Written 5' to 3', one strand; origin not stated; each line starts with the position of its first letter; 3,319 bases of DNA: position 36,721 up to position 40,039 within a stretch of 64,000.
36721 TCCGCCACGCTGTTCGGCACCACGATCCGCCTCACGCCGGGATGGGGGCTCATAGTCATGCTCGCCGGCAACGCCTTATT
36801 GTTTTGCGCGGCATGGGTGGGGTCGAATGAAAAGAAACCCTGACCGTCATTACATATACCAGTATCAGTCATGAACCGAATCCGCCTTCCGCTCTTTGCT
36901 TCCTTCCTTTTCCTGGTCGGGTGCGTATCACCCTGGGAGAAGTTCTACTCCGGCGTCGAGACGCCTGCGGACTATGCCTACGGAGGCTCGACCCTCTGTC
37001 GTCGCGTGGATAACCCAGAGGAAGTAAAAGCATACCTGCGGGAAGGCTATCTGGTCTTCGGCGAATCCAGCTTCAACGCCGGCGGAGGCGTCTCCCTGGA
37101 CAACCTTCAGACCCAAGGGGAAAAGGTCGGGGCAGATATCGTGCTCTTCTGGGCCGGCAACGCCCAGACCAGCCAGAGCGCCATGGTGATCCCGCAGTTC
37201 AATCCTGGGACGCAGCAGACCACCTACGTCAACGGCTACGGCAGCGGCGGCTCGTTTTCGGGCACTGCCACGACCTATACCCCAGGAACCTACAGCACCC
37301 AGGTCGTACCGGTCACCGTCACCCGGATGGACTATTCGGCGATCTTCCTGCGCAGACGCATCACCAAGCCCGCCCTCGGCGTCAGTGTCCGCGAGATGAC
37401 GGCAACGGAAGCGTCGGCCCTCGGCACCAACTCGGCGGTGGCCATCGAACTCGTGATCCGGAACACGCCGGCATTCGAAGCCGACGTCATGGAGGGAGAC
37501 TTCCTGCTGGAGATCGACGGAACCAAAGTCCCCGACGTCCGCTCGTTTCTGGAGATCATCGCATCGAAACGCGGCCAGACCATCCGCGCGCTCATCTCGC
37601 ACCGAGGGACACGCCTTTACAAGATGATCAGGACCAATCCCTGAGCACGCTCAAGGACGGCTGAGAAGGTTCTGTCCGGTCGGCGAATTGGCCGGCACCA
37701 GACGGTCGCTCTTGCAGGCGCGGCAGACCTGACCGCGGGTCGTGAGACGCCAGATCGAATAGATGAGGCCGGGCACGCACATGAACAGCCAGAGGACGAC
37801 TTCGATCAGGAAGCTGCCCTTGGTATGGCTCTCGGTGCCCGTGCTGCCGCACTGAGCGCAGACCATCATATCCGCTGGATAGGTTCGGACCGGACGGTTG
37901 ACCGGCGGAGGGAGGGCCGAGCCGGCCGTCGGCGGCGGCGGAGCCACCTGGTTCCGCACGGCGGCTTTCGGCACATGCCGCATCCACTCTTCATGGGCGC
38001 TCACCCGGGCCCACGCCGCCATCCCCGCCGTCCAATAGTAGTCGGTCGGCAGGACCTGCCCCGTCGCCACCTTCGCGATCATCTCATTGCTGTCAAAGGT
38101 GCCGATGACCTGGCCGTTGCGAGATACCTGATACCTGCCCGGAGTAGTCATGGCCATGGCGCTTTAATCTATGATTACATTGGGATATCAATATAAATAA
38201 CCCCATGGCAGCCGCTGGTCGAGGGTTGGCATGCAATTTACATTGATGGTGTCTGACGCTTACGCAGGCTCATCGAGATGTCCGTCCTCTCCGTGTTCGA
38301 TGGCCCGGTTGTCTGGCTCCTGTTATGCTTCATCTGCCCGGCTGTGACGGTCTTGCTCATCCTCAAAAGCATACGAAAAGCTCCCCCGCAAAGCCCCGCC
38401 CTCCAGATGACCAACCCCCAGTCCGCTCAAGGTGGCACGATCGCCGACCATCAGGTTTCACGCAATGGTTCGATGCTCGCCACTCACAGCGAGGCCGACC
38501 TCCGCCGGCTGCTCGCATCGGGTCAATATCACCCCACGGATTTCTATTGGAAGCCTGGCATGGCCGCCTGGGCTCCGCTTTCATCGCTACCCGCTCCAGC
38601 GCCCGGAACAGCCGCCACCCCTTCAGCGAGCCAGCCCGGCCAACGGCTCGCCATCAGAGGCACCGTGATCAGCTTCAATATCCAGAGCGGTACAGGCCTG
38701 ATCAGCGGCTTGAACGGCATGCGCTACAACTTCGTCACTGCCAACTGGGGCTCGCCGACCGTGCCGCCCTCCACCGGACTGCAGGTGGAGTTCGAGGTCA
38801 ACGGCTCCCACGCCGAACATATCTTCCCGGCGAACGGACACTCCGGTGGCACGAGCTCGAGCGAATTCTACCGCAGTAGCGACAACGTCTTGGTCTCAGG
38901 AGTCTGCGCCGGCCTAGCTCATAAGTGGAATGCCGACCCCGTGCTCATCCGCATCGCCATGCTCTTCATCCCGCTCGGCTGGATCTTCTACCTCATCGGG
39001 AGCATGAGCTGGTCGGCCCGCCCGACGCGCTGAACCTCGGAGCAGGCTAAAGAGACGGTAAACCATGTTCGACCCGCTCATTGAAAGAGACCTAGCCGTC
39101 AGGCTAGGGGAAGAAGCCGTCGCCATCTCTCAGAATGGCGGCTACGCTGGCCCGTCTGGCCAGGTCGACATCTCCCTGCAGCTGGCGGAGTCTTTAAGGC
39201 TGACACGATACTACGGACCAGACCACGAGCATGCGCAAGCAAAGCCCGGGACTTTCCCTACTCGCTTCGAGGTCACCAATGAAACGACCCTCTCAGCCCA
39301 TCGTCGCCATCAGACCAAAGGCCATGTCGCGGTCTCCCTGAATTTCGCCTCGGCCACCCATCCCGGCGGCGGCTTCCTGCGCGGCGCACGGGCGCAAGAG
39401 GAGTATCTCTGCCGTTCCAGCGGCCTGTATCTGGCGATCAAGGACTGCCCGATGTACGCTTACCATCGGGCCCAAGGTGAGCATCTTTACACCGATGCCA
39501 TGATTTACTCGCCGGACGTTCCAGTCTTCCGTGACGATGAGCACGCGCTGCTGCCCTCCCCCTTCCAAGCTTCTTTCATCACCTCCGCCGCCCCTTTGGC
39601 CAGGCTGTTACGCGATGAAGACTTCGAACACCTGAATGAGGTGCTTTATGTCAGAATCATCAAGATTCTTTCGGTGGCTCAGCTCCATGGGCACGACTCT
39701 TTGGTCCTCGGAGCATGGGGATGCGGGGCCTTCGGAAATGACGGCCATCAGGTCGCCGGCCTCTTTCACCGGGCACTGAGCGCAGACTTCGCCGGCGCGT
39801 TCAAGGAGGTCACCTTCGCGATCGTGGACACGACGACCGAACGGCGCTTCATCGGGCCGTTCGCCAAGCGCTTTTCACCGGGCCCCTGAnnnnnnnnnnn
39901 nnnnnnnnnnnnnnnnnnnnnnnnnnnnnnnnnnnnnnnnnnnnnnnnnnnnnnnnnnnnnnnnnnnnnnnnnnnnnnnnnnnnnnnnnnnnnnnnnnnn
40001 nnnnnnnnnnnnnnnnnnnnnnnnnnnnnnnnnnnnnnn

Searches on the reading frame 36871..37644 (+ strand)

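Call 45: search_protein_families(library=pfam, proteins=[window:36871-37644:+], max_evalue=0.001)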
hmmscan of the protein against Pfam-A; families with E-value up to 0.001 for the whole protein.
window:36871-37644:+ (257 aa): 1 family
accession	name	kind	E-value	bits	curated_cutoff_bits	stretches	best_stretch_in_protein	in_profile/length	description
PF13180.12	PDZ_2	-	8e-07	29.7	27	1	167-244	1-69/80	PDZ domain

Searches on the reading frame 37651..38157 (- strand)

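Call 45: search_protein_families(library=pfam, proteins=[window:37651-38157:-], max_evalue=0.001)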
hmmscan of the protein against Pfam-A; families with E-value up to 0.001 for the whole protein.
window:37651-38157:- (168 aa): 2 families
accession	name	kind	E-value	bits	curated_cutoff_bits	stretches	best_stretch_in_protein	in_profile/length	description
PF14237.11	GYF_2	-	7.3e-10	38.9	25.8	1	9-57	1-49/50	GYF domain 2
PF01679.22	Pmp3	-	0.00019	21.8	22.9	1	109-136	25-46/49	Proteolipid membrane potential modulator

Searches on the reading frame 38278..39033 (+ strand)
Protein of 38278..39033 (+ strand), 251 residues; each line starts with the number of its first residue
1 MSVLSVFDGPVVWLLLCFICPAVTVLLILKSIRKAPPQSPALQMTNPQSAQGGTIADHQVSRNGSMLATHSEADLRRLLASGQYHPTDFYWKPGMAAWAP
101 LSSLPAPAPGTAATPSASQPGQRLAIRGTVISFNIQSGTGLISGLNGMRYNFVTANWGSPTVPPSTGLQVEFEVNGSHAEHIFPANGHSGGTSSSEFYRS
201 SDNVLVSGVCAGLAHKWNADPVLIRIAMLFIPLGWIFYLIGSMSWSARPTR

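Call 45: search_protein_families(library=pfam, proteins=[window:38278-39033:+], max_evalue=0.001)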
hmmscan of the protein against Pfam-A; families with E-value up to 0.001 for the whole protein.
window:38278-39033:+ (251 aa): 2 families
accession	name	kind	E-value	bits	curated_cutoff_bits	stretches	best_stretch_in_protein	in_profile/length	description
PF04024.17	PspC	-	6.7e-12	45.5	25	1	196-241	2-51/58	PspC domain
PF14237.11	GYF_2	-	3.6e-07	30.3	25.8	1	71-105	14-48/50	GYF domain 2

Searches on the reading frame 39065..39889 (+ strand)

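Call 45: search_protein_families(library=pfam, proteins=[window:39065-39889:+], max_evalue=0.001)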
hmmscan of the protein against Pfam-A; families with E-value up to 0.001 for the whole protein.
window:39065-39889:+ (274 aa): 1 family
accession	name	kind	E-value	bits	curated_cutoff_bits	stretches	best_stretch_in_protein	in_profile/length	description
PF10021.15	PARG_cat_microb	-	3.4e-44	151.2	23.5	1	16-157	2-146/146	Microbial-type PARG, catalytic domain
